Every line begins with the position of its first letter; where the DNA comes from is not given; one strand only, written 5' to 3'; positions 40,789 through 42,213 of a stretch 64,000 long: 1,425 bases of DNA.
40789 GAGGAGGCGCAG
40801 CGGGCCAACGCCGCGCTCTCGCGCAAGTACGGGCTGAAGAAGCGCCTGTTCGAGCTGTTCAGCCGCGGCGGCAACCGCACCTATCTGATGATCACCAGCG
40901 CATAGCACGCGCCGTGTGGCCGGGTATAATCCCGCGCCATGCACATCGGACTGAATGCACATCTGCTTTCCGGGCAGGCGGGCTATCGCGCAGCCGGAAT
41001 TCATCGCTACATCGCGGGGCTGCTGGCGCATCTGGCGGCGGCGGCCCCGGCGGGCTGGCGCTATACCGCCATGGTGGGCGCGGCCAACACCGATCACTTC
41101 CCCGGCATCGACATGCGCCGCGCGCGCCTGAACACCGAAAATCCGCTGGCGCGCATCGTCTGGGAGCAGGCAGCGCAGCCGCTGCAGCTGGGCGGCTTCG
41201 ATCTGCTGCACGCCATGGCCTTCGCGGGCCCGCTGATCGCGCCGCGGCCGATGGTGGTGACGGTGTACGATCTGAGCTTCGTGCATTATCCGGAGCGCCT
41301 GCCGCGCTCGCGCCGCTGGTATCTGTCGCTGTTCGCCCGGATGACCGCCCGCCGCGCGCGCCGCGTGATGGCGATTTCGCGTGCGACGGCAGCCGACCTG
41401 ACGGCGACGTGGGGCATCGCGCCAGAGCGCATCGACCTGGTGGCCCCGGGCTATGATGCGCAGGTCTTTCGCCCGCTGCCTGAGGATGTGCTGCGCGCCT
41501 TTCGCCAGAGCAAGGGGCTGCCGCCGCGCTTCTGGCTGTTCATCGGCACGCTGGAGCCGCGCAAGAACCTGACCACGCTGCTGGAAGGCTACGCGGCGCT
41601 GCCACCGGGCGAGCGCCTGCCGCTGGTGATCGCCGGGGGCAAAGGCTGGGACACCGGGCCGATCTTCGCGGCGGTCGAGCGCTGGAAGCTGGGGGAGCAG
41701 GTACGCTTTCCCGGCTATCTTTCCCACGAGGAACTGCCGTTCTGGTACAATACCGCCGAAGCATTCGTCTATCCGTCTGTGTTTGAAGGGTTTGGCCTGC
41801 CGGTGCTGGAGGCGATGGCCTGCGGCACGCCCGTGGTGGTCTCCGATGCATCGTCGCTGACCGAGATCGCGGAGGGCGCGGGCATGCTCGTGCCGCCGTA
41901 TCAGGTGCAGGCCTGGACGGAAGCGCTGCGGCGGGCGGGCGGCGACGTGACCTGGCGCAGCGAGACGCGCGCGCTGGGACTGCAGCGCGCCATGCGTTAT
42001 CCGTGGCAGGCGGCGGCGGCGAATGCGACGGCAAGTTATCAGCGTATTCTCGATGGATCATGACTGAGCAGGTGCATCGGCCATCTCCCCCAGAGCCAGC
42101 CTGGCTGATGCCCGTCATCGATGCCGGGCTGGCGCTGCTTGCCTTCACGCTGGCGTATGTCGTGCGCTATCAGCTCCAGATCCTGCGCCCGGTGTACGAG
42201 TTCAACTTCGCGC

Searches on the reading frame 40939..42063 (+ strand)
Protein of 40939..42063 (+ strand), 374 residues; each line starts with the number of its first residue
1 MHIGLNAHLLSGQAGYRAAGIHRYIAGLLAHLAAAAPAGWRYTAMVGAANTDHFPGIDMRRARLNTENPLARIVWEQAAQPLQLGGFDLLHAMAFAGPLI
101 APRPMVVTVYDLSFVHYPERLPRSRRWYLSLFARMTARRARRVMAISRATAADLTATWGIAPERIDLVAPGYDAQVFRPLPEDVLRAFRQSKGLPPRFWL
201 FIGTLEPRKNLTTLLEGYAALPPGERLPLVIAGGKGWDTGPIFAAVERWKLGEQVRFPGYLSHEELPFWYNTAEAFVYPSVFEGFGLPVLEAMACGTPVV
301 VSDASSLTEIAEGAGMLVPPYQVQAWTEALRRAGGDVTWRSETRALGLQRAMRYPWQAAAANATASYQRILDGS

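Call 51: search_protein_families(library=pfam, proteins=[window:40939-42063:+], max_evalue=0.0001)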
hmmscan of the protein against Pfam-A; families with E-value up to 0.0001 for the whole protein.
window:40939-42063:+ (374 aa): 5 families
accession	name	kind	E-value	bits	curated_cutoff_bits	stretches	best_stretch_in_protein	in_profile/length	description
PF00534.26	Glycos_transf_1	-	3.3e-30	105.3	26.4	1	195-332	14-154/172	Glycosyl transferases group 1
PF13692.12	Glyco_trans_1_4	-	1.8e-26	93.5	27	1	200-332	5-138/142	Glycosyl transferases group 1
PF13439.12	Glyco_transf_4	-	1.2e-12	48.7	28.5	1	20-175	3-169/170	Glycosyltransferase Family 4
PF20706.3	GT4-conflict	-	4.4e-12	46.1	26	1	201-361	202-383/385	Family 4 Glycosyltransferase in conflict systems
PF13579.12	Glyco_trans_4_4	-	7.9e-09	36.5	29.7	1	20-171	2-158/158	Glycosyl transferase 4-like domain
